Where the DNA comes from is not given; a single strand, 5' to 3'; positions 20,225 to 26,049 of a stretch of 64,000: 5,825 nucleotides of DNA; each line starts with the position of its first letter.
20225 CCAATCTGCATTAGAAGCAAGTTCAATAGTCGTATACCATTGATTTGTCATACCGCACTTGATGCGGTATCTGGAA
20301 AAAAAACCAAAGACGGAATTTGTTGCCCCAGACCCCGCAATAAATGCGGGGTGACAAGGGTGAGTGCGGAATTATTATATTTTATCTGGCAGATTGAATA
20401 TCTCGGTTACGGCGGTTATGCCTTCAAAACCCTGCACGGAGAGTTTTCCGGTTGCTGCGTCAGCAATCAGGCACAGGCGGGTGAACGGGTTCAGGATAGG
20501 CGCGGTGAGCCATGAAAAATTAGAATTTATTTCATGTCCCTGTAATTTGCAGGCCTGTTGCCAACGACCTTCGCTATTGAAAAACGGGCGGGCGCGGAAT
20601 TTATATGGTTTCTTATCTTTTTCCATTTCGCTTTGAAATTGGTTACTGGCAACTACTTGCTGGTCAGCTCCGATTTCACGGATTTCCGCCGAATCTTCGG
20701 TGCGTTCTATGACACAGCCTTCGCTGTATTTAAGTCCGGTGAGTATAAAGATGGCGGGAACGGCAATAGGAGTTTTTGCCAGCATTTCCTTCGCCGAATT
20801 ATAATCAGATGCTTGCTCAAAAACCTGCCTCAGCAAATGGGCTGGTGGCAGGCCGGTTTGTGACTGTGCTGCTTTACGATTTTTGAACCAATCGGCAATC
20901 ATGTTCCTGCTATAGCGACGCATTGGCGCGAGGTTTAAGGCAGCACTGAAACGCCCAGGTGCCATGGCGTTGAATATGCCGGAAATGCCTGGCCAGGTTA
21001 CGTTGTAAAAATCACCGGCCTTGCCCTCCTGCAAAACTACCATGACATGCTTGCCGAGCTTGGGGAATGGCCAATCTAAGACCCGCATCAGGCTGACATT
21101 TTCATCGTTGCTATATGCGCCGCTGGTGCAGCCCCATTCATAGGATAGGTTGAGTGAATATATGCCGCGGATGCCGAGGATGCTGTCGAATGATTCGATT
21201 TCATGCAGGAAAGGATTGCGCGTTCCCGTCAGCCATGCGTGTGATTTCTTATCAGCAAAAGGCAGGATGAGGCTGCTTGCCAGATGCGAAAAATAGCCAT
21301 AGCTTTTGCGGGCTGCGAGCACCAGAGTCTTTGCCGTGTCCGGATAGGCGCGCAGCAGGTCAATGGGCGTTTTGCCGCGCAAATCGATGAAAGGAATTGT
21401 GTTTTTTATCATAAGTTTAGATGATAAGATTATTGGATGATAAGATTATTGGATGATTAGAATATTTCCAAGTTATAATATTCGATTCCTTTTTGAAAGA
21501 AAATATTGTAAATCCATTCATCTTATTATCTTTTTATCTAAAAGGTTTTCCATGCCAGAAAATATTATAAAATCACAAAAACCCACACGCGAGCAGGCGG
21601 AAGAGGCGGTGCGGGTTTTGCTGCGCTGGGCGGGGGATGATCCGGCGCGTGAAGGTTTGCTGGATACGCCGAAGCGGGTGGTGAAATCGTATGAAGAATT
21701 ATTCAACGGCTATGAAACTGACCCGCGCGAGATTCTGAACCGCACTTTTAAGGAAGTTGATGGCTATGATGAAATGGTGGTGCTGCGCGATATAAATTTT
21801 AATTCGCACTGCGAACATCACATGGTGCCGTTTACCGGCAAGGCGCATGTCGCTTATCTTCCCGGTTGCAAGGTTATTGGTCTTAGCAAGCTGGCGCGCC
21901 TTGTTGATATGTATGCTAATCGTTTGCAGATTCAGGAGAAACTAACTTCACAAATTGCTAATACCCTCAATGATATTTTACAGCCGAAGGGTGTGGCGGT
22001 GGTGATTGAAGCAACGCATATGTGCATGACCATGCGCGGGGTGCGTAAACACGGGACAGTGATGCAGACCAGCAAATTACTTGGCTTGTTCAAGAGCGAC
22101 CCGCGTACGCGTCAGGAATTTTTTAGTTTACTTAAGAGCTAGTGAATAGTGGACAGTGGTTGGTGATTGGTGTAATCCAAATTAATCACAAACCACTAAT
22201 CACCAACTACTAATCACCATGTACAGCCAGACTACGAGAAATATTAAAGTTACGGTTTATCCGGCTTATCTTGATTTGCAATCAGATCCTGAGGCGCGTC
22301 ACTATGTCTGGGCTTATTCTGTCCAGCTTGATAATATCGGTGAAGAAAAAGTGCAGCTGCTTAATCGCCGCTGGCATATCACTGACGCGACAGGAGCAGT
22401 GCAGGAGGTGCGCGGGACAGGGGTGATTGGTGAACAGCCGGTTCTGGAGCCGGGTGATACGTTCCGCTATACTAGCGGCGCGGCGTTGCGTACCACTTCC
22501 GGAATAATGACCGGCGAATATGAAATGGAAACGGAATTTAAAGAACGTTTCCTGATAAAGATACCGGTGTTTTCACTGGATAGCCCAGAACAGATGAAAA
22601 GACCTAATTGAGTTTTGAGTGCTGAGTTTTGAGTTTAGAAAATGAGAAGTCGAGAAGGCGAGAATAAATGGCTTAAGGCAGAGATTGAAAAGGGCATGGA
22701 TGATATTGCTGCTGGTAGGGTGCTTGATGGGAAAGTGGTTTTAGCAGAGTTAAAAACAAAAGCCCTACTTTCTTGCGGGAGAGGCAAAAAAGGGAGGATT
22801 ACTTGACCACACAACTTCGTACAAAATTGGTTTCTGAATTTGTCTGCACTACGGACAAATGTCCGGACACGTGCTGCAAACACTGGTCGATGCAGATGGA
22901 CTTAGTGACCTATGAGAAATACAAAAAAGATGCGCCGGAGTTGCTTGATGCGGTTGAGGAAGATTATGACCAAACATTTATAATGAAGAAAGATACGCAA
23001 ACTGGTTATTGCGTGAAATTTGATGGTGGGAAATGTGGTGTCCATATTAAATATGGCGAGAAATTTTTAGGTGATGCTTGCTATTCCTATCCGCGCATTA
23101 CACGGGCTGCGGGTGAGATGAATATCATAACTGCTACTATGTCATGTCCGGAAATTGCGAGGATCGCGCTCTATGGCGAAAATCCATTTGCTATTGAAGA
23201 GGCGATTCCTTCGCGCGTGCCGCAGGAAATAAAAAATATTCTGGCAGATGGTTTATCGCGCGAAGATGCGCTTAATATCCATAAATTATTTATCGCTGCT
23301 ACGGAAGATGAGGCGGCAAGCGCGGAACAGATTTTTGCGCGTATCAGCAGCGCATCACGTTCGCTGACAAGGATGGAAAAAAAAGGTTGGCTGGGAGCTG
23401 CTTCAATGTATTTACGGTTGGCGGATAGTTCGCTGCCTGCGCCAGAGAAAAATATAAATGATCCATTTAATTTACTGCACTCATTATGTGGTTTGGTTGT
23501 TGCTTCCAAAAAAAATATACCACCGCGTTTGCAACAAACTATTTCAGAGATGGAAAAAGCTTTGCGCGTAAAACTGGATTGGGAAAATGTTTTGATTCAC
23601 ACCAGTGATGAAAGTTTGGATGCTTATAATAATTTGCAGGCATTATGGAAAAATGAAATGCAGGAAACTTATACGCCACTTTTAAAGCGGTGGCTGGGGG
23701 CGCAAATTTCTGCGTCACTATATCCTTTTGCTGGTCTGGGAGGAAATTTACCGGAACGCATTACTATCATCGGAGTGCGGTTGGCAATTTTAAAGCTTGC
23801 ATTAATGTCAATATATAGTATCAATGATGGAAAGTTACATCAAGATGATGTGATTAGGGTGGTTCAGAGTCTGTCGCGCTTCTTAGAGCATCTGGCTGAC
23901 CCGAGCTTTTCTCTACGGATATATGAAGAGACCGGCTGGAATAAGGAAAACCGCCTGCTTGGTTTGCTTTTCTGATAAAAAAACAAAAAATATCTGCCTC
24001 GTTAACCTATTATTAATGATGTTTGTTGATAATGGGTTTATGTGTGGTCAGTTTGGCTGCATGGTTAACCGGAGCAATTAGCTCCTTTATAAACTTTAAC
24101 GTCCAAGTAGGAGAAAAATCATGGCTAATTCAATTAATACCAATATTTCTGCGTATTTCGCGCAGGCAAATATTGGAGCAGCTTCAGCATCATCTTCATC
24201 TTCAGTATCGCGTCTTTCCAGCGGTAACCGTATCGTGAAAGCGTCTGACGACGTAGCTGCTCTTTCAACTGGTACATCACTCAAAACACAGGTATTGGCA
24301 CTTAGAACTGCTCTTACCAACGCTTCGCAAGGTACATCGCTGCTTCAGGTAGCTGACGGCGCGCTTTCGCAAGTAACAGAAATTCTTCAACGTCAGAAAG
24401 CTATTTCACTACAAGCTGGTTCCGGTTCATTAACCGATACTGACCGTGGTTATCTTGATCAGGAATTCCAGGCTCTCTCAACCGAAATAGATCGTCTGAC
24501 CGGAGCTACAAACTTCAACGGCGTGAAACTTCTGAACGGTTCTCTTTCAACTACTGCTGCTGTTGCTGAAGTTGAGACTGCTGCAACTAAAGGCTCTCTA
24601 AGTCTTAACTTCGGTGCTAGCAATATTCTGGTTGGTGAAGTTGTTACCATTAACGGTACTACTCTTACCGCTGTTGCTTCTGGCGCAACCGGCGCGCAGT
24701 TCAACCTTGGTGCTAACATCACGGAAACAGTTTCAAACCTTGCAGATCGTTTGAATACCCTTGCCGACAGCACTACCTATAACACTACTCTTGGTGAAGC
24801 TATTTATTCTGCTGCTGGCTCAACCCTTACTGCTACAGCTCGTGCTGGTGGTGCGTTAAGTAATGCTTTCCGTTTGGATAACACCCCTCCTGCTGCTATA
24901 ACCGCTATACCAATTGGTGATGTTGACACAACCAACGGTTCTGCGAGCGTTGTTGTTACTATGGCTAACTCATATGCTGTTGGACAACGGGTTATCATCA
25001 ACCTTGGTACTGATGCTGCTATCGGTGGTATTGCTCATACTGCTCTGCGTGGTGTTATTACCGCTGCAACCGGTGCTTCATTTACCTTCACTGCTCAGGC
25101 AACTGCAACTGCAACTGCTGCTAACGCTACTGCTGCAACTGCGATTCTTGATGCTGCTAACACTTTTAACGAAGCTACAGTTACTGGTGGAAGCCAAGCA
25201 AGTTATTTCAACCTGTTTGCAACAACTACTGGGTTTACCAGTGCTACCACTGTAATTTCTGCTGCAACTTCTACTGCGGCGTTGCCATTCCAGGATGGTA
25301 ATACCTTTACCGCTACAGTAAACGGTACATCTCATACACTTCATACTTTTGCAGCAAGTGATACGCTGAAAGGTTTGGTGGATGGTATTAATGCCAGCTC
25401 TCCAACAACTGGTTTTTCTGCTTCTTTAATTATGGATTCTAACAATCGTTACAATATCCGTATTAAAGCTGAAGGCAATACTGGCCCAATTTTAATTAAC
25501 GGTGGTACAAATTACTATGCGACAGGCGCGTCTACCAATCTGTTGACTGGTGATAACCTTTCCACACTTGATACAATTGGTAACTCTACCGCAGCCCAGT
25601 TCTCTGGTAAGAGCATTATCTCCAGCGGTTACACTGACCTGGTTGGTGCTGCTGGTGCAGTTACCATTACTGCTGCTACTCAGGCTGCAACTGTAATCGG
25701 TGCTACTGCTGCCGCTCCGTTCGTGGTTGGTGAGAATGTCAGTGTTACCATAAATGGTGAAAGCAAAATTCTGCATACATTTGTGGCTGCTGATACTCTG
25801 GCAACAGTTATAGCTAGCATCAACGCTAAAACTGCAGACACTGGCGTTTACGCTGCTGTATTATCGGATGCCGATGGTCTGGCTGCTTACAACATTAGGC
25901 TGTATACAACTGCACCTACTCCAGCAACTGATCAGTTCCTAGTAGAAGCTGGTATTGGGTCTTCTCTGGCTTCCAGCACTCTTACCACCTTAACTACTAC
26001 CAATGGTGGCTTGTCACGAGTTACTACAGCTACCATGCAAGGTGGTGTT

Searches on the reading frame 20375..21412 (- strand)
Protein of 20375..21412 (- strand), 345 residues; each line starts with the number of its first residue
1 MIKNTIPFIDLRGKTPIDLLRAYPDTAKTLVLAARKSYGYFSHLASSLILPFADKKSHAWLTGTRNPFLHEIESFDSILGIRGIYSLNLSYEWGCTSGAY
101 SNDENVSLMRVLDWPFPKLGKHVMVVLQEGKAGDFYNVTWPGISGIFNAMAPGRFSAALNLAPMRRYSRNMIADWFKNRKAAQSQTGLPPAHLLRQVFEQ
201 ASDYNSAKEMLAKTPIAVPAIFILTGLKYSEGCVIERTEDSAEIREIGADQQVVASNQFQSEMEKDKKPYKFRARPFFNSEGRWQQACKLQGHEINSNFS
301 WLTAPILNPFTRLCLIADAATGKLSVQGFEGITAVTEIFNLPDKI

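Call 10: search_protein_families(library=pfam, proteins=[window:20375-21412:-], max_evalue=0.001)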
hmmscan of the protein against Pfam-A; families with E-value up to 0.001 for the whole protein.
window:20375-21412:- (345 aa): 0 families

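Call 50: search_protein_families(library=ncbifam, proteins=[window:20375-21412:-], max_evalue=0.00001)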
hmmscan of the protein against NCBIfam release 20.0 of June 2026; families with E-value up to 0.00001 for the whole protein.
window:20375-21412:- (345 aa): 1 family
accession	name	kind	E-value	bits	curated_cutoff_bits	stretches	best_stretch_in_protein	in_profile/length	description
NF040521.1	C45_proenzyme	subfamily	2e-16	60.3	85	1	84-291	74-266/313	C45 family autoproteolytic acyltransferase/hydrolase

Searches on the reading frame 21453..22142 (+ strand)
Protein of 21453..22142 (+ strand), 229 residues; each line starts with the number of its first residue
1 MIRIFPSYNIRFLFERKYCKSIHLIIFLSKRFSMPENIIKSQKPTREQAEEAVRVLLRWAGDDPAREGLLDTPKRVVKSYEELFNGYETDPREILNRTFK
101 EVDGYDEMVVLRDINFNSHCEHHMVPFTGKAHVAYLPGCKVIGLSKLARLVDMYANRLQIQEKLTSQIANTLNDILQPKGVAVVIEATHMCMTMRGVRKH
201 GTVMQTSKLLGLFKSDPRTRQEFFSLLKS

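Call 10: search_protein_families(library=pfam, proteins=[window:21453-22142:+], max_evalue=0.001)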
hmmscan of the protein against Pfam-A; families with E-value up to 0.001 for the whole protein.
window:21453-22142:+ (229 aa): 2 families
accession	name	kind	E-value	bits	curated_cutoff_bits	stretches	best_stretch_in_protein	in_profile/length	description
PF01227.27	GTP_cyclohydroI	-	7.5e-79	263.8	27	1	50-227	2-178/179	GTP cyclohydrolase I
PF14489.11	QueF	-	0.00034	21.2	27.3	1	129-184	4-59/81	QueF-like protein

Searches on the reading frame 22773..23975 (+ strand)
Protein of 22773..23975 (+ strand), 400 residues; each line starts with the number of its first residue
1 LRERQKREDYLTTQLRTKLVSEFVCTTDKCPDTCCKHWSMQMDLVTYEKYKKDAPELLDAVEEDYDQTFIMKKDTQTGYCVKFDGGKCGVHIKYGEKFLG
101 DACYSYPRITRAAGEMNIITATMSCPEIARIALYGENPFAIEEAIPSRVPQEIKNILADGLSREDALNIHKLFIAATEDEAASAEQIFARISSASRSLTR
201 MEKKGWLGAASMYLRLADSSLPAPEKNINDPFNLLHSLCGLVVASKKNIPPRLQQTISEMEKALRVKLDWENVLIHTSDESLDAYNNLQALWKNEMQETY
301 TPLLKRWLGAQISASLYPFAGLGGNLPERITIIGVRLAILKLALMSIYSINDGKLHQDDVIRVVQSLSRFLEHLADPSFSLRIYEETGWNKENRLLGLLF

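Call 10: search_protein_families(library=pfam, proteins=[window:22773-23975:+], max_evalue=0.001)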
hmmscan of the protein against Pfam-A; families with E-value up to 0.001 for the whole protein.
window:22773-23975:+ (400 aa): 0 families

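Call 50: search_protein_families(library=ncbifam, proteins=[window:22773-23975:+], max_evalue=0.00001)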
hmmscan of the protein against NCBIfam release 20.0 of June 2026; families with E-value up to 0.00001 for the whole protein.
window:22773-23975:+ (400 aa): 1 family
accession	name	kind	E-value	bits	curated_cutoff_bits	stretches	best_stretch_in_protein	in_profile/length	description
NF038110.1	Lys_methyl_FliB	equivalog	3.8e-40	138.6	85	1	20-374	4-366/373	flagellin lysine-N-methylase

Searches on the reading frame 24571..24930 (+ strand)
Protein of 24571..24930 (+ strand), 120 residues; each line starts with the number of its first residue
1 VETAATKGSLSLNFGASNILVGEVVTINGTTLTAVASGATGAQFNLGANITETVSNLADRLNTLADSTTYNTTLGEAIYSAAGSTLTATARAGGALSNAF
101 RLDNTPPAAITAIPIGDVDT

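Call 63: search_protein_families(library=pfam, proteins=[window:24571-24930:+], max_evalue=10)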
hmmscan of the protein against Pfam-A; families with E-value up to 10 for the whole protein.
window:24571-24930:+ (120 aa): 1 family
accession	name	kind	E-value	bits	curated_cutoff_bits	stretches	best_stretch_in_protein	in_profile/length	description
PF25688.1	P22_gp7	-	0.11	12.7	28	1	28-110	141-219/230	Bacteriophage P22 DNA ejection protein gp7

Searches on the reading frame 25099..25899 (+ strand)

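Call 63: search_protein_families(library=pfam, proteins=[window:25099-25899:+], max_evalue=10)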
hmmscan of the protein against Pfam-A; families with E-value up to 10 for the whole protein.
window:25099-25899:+ (267 aa): 1 family
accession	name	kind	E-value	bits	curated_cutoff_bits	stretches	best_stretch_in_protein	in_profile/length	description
PF07196.18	Flagellin_IN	-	6.7e-08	33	22.7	2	73-116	5-47/55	Flagellin hook IN motif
